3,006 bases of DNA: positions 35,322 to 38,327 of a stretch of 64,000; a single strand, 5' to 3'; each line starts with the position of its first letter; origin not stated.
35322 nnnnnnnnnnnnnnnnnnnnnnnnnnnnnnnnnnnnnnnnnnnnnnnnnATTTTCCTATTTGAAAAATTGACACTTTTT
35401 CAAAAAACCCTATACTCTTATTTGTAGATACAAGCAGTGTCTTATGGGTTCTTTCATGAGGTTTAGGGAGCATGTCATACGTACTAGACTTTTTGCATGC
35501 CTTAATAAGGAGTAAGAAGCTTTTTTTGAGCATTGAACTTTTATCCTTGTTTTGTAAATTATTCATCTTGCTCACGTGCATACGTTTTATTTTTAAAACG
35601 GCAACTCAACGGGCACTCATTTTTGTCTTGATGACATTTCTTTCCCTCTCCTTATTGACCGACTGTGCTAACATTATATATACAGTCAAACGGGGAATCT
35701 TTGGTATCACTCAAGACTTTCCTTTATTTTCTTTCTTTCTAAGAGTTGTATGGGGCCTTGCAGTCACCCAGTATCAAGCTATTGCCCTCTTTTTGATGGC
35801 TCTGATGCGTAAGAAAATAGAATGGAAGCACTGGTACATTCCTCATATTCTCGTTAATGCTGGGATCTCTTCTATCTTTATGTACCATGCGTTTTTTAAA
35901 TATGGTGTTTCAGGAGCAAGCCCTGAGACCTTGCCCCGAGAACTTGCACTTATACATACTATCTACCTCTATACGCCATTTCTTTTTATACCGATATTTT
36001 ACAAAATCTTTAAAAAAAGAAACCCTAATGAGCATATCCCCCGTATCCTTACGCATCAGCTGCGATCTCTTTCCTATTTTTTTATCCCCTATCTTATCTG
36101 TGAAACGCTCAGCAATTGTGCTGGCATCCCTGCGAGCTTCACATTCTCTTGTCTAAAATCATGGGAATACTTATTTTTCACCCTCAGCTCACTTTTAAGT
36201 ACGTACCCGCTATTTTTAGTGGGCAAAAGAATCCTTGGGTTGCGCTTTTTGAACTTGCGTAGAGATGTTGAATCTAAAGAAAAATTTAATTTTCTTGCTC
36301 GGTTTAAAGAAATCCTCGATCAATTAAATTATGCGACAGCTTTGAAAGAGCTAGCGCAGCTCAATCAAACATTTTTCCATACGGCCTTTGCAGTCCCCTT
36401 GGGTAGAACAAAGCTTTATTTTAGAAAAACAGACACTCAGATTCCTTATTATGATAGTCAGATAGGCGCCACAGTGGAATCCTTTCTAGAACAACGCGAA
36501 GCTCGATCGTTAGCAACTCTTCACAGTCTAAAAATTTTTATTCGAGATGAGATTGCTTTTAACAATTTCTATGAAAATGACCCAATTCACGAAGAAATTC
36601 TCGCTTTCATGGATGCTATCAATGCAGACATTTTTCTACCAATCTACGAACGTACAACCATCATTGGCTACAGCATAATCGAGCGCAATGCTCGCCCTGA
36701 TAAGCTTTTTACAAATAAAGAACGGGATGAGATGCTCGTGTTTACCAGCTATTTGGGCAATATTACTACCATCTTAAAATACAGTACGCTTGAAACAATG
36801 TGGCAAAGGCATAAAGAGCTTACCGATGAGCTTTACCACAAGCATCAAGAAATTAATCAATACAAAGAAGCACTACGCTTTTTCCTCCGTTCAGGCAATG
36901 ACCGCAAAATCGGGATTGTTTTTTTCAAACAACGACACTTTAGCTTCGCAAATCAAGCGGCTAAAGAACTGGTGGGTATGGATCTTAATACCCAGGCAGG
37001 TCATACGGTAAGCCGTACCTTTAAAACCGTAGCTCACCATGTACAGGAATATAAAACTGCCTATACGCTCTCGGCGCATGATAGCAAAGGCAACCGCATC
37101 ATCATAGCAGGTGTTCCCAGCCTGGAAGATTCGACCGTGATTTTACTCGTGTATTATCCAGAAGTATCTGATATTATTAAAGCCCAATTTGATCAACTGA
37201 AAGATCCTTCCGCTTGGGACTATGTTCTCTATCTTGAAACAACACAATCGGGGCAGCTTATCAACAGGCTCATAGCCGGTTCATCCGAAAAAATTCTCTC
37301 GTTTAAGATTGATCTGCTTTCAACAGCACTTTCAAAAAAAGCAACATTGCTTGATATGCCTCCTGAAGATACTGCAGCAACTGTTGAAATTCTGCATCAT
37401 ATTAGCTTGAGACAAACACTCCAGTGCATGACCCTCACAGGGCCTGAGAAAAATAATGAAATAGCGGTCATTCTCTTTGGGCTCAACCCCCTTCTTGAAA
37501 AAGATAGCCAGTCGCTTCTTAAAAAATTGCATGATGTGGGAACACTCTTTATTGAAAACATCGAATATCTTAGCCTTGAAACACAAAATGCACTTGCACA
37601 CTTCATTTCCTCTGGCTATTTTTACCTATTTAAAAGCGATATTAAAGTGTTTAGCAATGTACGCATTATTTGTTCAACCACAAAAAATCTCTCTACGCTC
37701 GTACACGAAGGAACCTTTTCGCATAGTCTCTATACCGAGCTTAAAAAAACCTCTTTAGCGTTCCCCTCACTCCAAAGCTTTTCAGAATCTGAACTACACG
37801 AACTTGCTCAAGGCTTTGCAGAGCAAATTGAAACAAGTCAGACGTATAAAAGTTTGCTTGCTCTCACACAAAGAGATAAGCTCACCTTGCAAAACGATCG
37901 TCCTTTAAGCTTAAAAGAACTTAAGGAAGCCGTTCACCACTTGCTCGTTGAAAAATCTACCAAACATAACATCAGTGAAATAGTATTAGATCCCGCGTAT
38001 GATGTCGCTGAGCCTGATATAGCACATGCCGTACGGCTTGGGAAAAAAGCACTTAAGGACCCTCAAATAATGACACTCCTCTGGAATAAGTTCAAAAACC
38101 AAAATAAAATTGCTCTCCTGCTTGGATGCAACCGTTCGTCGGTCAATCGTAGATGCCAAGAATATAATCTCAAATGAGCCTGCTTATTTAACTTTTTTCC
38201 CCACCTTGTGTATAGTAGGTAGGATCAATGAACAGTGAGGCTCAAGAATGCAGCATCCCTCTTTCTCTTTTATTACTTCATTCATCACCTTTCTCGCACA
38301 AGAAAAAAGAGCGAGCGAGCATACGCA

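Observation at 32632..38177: Tandem paralogs: polytopic-membrane GAF-PAS regulators carrying a thoroughly degenerate sigma54-activator AAA+ module plus Fis-type HTH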

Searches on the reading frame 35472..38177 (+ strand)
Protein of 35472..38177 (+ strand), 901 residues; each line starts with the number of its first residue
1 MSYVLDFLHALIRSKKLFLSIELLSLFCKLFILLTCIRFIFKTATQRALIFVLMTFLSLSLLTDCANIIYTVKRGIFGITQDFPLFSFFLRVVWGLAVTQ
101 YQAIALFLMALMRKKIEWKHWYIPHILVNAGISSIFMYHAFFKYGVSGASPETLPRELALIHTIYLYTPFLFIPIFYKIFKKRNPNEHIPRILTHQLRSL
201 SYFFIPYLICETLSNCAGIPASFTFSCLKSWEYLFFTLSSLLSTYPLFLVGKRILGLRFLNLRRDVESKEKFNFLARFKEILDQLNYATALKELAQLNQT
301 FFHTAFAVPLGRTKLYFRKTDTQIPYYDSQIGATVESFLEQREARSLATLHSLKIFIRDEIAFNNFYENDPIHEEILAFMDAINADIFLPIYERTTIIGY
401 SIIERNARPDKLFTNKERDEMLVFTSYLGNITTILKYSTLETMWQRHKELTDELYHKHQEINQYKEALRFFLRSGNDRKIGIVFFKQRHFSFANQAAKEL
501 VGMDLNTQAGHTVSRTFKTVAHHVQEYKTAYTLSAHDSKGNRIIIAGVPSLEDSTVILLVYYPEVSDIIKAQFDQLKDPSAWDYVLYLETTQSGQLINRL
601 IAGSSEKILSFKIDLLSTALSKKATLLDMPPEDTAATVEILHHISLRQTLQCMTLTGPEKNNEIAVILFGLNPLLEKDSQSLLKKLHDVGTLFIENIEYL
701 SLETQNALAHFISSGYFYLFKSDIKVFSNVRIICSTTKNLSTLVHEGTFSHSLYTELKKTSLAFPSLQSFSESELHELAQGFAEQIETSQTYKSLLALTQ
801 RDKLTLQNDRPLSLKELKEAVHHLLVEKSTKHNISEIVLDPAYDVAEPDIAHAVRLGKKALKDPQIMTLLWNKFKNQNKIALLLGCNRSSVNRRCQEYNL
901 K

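Call 3: search_protein_families(library=pfam, proteins=[window:35472-38177:+], max_evalue=1)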
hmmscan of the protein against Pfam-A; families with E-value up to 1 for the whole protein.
window:35472-38177:+ (901 aa): 2 families
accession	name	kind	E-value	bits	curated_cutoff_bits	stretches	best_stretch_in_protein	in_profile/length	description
PF00158.32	Sigma54_activat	-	3e-10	40.5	20.2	1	687-762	92-167/168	Sigma-54 interaction domain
PF14532.12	Sigma54_activ_2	-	3.2e-09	37.6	25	1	677-767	59-138/138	Sigma-54 interaction domain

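Call 4: search_protein_families(library=ncbifam, proteins=[window:35472-38177:+], max_evalue=1)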
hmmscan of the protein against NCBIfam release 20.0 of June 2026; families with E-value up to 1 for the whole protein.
window:35472-38177:+ (901 aa): 24 families
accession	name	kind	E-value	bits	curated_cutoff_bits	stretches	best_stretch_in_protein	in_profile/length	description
NF008485.2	PRK11388.1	equivalog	2.1e-15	56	551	1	669-900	404-637/643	dihydroxyacetone kinase operon transcriptional regulator DhaR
NF008085.0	PRK10820.1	equivalog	1.3e-14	53.7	576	1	688-900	298-512/520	transcriptional regulator TyrR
TIGR02974.1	phageshock_pspF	equivalog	4.2e-14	52.5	443.55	1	688-844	93-250/336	phage shock protein operon transcriptional activator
NF051870.1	NAssimRespRegNtrX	equivalog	8.9e-14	51.2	600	1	602-834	142-376/452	nitrogen assimilation response regulator NtrX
TIGR01818.1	ntrC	equivalog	3.1e-12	46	558.6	1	688-846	228-384/463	nitrogen regulation protein NR(I)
NF038308.1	RNA_repair_RtcR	equivalog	9.2e-12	44.6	650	1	688-772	278-362/530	RNA repair transcriptional activator RtcR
NF003451.0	PRK05022.1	equivalog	1e-11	44.3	476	1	686-842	282-437/512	nitric oxide reductase transcriptional regulator NorR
NF041552.1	TF_PrdR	equivalog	1.7e-11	43.2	795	1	686-894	359-572/577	sigma-54 dependent transcriptional regulator PrdR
NF008622.0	PRK11608.1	equivalog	2.1e-11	43.4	529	1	688-855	100-267/329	phage shock protein operon transcriptional activator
NF011953.0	PRK15424.1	equivalog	1.6e-10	40.3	703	1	687-897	321-533/538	propionate catabolism operon regulatory protein PrpR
NF041946.1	LuxO_transreg_Vib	equivalog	8.6e-10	38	800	1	685-863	224-401/463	quorum-sensing sigma-54 dependent transcriptional regulator LuxO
NF008176.1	PRK10923.1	equivalog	1.6e-09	36.9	620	1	688-785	232-328/469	nitrogen regulation protein NR(I)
TIGR02915.1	PEP_resp_reg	equivalog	1.7e-09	37.1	502.6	1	688-891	233-435/445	PEP-CTERM-box response regulator transcription factor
TIGR01817.1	nifA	equivalog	3.2e-09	36.1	528.85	1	687-798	289-397/534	nif-specific transcriptional activator NifA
NF008469.0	PRK11361.1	equivalog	1.7e-08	33.6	714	1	688-900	237-456/461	acetoacetate metabolism transcriptional regulator AtoC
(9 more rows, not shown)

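Call 6: find_homologous_proteins(query=window:35472-38177:+, max_evalue=0.001)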
Query window:35472-38177:+ (901 aa): 433 proteins with E <= 0.001 among 8000 candidates; the best 120 are listed.
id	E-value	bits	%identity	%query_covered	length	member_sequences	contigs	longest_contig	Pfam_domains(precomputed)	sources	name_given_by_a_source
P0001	0.0e+0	1902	100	94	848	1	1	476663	PF00158.33,PF14532.13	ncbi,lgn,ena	-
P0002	0.0e+0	1353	69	100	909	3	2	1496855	PF00158.33,PF14532.13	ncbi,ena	-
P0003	0.0e+0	1308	67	100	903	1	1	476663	PF00158.33,PF14532.13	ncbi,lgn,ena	-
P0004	0.0e+0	1246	64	100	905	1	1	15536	PF00158.33,PF14532.13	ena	-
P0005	0.0e+0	1242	64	100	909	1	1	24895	PF00158.33,PF14532.13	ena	-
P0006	0.0e+0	1218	62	100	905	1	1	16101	PF00158.33,PF14532.13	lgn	-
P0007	0.0e+0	1201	62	100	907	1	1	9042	PF00158.33,PF14532.13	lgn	-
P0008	0.0e+0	1155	59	100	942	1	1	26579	PF00158.33,PF14532.13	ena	-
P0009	0.0e+0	1135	59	100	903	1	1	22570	PF00158.33,PF14532.13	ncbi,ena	-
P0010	0.0e+0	1115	58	100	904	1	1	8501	PF00158.33,PF14532.13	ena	-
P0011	0.0e+0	1107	58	100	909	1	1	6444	PF00158.33,PF14532.13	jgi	jgi:hypothetical protein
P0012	0.0e+0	1088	58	100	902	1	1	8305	PF00158.33,PF14532.13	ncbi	-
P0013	0.0e+0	1086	62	90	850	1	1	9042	PF00158.33,PF14532.13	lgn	-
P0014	0.0e+0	1056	56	100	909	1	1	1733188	PF00158.33,PF14532.13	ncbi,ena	-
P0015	0.0e+0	1053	54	100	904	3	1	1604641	PF00158.33,PF14532.13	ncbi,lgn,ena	-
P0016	0.0e+0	1052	57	98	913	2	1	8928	PF00158.33,PF14532.13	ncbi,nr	ncbi:sigma 54-interacting transcriptional regulator [Candidatus Dependentiae bacterium]|nr:sigma 54-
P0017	0.0e+0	1051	56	100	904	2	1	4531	PF00158.33,PF14532.13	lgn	-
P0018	0.0e+0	1048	56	99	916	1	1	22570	PF00158.33,PF14532.13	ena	-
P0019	0.0e+0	1047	55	100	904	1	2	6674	PF00158.33,PF14532.13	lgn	-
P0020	0.0e+0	1044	56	99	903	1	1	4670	PF00158.33,PF14532.13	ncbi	-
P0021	0.0e+0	1036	54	99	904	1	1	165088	PF00158.33,PF14532.13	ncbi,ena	-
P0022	0.0e+0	1035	57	96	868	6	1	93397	PF00158.33,PF14532.13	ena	-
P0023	0.0e+0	1035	56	98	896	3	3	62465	PF00158.33,PF14532.13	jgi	jgi:transcriptional regulator of aromatic amino acid metabolism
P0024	0.0e+0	1035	56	98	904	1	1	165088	PF00158.33,PF14532.13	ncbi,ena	-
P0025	0.0e+0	1033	56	100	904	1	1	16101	PF00158.33,PF14532.13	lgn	-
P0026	0.0e+0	1032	55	100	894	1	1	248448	PF00158.33,PF14532.13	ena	-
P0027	0.0e+0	1031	56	97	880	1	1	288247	PF00158.33,PF14532.13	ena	-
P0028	0.0e+0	1017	54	99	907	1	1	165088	PF00158.33,PF14532.13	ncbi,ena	-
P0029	0.0e+0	1016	60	88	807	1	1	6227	PF00158.33,PF14532.13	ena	-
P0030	0.0e+0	1014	55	98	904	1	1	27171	PF00158.33,PF14532.13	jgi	-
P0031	0.0e+0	1013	55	100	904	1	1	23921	PF00158.33,PF14532.13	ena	-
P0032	3.9e-296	1003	54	100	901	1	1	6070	PF00158.33,PF14532.13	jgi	jgi:transcriptional regulator of aromatic amino acid metabolism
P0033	2.8e-295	1000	54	99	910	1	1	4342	PF00158.33,PF14532.13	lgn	-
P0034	5.4e-294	996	52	99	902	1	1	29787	PF00158.33,PF14532.13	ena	-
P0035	1.6e-285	968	54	98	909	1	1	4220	PF00158.33,PF14532.13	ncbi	-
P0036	2.3e-284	964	52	100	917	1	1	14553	PF00158.33,PF14532.13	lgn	-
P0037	9.3e-284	962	53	100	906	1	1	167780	PF00158.33,PF14532.13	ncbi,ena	-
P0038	2.2e-276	938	51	97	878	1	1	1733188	PF00158.33,PF14532.13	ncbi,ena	-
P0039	3.7e-275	934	50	99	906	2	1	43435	PF00158.33,PF14532.13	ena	-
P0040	5.2e-275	933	52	100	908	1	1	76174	PF00158.33,PF14532.13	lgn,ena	-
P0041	9.5e-275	932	56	90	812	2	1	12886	PF00158.33,PF14532.13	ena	-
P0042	3.5e-273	927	51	100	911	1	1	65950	PF00158.33,PF14532.13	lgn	-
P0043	5.2e-271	920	51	97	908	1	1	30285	PF00158.33,PF14532.13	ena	-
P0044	3.6e-270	917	50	100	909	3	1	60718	PF00158.33,PF14532.13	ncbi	-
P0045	2.0e-269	915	55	91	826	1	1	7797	PF00158.33,PF14532.13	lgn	-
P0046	3.9e-269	914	50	99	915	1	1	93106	PF00158.33,PF14532.13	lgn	-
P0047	2.4e-268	911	49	100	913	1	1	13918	PF00158.33,PF14532.13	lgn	-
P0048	3.2e-268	911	66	72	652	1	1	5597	PF00158.33,PF14532.13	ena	-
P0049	2.6e-267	908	50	100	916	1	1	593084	PF00158.33,PF14532.13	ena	-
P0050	2.1e-265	901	53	92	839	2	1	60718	PF00158.33,PF14532.13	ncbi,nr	ncbi:sigma 54-interacting transcriptional regulator [Candidatus Dependentiae bacterium]|nr:sigma 54-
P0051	1.4e-264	899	50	100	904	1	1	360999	PF00158.33,PF14532.13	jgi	jgi:transcriptional regulator of aromatic amino acid metabolism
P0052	1.9e-264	898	50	97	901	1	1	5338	PF00158.33,PF14532.13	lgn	-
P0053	2.1e-263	895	49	100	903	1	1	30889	PF00158.33,PF14532.13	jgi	jgi:hypothetical protein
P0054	9.2e-263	893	51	100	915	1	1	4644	PF00158.33,PF14532.13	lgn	-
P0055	5.2e-262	890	51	98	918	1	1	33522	PF00158.33,PF14532.13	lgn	-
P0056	4.7e-260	884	50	100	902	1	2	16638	PF00158.33,PF14532.13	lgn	-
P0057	1.4e-257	875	49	100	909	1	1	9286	PF00158.33,PF14532.13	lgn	-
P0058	3.2e-257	874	48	100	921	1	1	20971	PF00158.33,PF14532.13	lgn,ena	-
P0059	1.1e-254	866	49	97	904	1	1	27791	PF00158.33,PF14532.13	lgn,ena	-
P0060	1.0e-250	853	50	95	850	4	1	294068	PF00158.33,PF14532.13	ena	-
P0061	1.9e-250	852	48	99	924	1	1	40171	PF00158.33,PF14532.13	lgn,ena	-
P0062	2.9e-250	851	62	72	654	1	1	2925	PF00158.33,PF14532.13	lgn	-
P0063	2.0e-248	845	54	85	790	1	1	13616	PF00158.33,PF14532.13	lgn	-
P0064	2.9e-248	845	48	98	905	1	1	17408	PF00158.33,PF14532.13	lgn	-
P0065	1.1e-247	843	48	99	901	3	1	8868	PF00158.33,PF14532.13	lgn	-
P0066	1.1e-244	833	46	100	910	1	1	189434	PF00158.33,PF14532.13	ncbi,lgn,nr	ncbi:sigma 54-interacting transcriptional regulator [Candidatus Dependentiae bacterium]|nr:sigma 54-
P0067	1.8e-241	822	46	100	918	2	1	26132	PF00158.33,PF14532.13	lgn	-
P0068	2.8e-239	815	46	99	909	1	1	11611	PF00158.33,PF14532.13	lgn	-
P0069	5.3e-239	814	47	98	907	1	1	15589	PF00158.33,PF14532.13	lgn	-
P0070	1.1e-238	813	46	99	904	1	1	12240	PF00158.33,PF14532.13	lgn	-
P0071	5.2e-236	804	46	100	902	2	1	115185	PF00158.33,PF14532.13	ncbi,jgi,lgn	-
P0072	2.4e-235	802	48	91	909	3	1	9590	PF00158.33,PF14532.13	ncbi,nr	ncbi:hypothetical protein CVU75_02370 [Candidatus Dependentiae bacterium HGW-Dependentiae-1]|nr:MAG:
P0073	1.1e-234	800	46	100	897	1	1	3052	PF00158.33,PF14532.13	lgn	-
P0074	6.7e-234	797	46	100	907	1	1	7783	PF00158.33,PF14532.13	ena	-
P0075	1.4e-233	796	46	100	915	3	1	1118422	PF00158.33,PF14532.13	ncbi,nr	ncbi:sigma 54-interacting transcriptional regulator [Candidatus Babela massiliensis]|nr:sigma 54-int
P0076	3.7e-233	795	47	95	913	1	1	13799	PF00158.33,PF14532.13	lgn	-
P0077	1.3e-232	793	46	98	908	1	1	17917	PF00158.33,PF14532.13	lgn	-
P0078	2.0e-232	792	47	95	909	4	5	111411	PF00158.33,PF14532.13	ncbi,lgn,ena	-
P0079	1.1e-231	790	45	100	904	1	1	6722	PF00158.33,PF14532.13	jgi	jgi:transcriptional regulator of aromatic amino acid metabolism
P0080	2.5e-231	789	46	100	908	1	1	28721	PF00158.33,PF14532.13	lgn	-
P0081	2.6e-231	788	47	95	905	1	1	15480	PF00158.33,PF14532.13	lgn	-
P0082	4.5e-231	788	46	98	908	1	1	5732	PF00158.33,PF14532.13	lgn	-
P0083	2.4e-230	785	45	97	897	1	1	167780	PF00158.33,PF14532.13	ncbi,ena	-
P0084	2.5e-230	785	45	97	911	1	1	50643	PF00158.33,PF14532.13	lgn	-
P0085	4.8e-230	784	45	100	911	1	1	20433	PF00158.33,PF14532.13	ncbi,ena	-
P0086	1.0e-229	783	46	97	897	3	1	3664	PF00158.33,PF14532.13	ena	-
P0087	1.3e-229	783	46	100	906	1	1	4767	PF00158.33,PF14532.13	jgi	jgi:transcriptional regulator of aromatic amino acid metabolism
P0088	5.3e-229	781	45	99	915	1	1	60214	PF00158.33,PF14532.13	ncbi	-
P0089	1.0e-228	780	45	100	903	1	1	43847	PF00158.33,PF14532.13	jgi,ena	-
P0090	2.4e-228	779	46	92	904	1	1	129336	PF00158.33,PF14532.13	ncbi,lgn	-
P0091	2.9e-228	778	44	100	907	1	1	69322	PF00158.33,PF14532.13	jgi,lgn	-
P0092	6.7e-228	777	44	100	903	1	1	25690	PF00158.33,PF14532.13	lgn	-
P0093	9.3e-228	777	45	100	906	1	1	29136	PF00158.33,PF14532.13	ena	-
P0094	1.0e-227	777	45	100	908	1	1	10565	PF00158.33,PF14532.13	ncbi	-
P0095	1.2e-227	776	45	100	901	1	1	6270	PF00158.33,PF14532.13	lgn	-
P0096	1.9e-227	776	45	100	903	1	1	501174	PF00158.33,PF14532.13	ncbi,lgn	ncbi:MAG: sigma 54-interacting transcriptional regulator [Candidatus Babeliales bacterium]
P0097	7.7e-227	774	45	97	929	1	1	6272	PF00158.33,PF14532.13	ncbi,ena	-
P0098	8.9e-227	773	45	98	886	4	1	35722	PF00158.33,PF14532.13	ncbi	-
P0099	1.3e-226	773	44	100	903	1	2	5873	PF00158.33,PF14532.13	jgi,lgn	-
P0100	1.8e-226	772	45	99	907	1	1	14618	PF00158.33,PF14532.13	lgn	-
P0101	2.1e-226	772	44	100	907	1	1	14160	PF00158.33,PF14532.13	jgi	jgi:hypothetical protein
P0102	2.4e-226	772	44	100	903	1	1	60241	PF00158.33,PF14532.13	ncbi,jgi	jgi:transcriptional regulator of aromatic amino acid metabolism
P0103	3.3e-226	772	44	100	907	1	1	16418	PF00158.33,PF14532.13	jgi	jgi:transcriptional regulator of acetoin/glycerol metabolism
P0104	4.2e-226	771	45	100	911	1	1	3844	PF00158.33,PF14532.13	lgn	-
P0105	5.2e-226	771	43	100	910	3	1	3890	PF00158.33,PF14532.13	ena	-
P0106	1.5e-225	769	45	98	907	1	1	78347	PF00158.33,PF14532.13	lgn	-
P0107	2.3e-225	769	44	100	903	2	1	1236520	PF00158.33,PF14532.13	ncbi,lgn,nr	ncbi:sigma 54-interacting transcriptional regulator [Candidatus Dependentiae bacterium]|nr:sigma 54-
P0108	2.5e-225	769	44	100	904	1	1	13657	PF00158.33,PF14532.13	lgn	-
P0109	1.8e-224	766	43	100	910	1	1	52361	PF00158.33,PF14532.13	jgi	jgi:transcriptional regulator of aromatic amino acid metabolism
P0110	2.5e-224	765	44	100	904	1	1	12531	PF00158.33,PF14532.13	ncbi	-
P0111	8.4e-224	764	46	92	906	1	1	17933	PF00158.33,PF14532.13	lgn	-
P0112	1.1e-223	763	45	95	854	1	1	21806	PF00158.33,PF14532.13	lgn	-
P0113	1.6e-223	763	43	99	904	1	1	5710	PF00158.33,PF14532.13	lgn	-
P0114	2.8e-223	762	44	100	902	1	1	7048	PF00158.33,PF14532.13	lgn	-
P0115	3.6e-223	762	45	97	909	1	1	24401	PF00158.33,PF14532.13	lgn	-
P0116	4.0e-223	761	43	99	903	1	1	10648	PF00158.33,PF14532.13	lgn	-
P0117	4.2e-223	761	44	99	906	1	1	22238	PF00158.33,PF14532.13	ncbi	-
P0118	5.4e-223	761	44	100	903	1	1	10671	PF00158.33,PF14532.13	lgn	-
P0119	8.9e-223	760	45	98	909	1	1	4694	PF00158.33,PF14532.13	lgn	-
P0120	1.2e-222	760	46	92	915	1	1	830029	PF00158.33,PF14532.13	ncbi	-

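Call 7: search_solved_structures(query=window:35472-38177:+, max_evalue=0.01, show_alignments=3)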
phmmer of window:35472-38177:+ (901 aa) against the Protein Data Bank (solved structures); distinct sequences matched with E-value up to 0.01: 31.
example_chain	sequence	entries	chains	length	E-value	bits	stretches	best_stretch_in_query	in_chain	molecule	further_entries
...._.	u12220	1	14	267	2.2e-11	46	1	685-799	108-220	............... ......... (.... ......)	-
4ly6_A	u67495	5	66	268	2.2e-11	46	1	685-799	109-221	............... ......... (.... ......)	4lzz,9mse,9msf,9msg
3m0e_A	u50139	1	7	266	4.1e-11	45.1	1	685-799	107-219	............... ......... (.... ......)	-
4l4u_A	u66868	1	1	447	4.6e-11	44.9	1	685-823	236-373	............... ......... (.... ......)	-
1ny5_A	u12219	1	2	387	4.7e-11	44.9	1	685-788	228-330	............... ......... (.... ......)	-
4bs1_B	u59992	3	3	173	9.4e-10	40.6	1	684-762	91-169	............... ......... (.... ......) | TRANSCRIPTIONAL REGULATOR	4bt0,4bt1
9q90_1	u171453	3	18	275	2.2e-09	39.3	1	687-843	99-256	Psp operon transcriptional activator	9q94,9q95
5nss_F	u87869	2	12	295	2.7e-09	39.1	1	687-843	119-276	Psp operon transcriptional activator | Transcription activator PspF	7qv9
2bjw_A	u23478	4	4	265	3.5e-09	38.7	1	687-842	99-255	PSP OPERON TRANSCRIPTIONAL ACTIVATOR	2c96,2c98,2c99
4qnm_A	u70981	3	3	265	3.5e-09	38.7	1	687-842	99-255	Psp operon transcriptional activator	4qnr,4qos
2bjv_A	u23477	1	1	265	4.7e-09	38.2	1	687-842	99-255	PSP OPERON TRANSCRIPTIONAL ACTIVATOR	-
2vii_A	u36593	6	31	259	5e-09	38.2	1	687-841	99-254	PSP OPERON TRANSCRIPTIONAL ACTIVATOR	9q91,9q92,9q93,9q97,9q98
2c9c_A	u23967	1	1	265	9e-09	37.3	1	687-842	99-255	PSP OPERON TRANSCRIPTIONAL ACTIVATOR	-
3dzd_A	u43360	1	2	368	1.6e-06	29.9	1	685-822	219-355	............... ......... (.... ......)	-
9qq6_C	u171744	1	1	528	1.8e-06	29.7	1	688-899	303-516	Nif-specific regulatory protein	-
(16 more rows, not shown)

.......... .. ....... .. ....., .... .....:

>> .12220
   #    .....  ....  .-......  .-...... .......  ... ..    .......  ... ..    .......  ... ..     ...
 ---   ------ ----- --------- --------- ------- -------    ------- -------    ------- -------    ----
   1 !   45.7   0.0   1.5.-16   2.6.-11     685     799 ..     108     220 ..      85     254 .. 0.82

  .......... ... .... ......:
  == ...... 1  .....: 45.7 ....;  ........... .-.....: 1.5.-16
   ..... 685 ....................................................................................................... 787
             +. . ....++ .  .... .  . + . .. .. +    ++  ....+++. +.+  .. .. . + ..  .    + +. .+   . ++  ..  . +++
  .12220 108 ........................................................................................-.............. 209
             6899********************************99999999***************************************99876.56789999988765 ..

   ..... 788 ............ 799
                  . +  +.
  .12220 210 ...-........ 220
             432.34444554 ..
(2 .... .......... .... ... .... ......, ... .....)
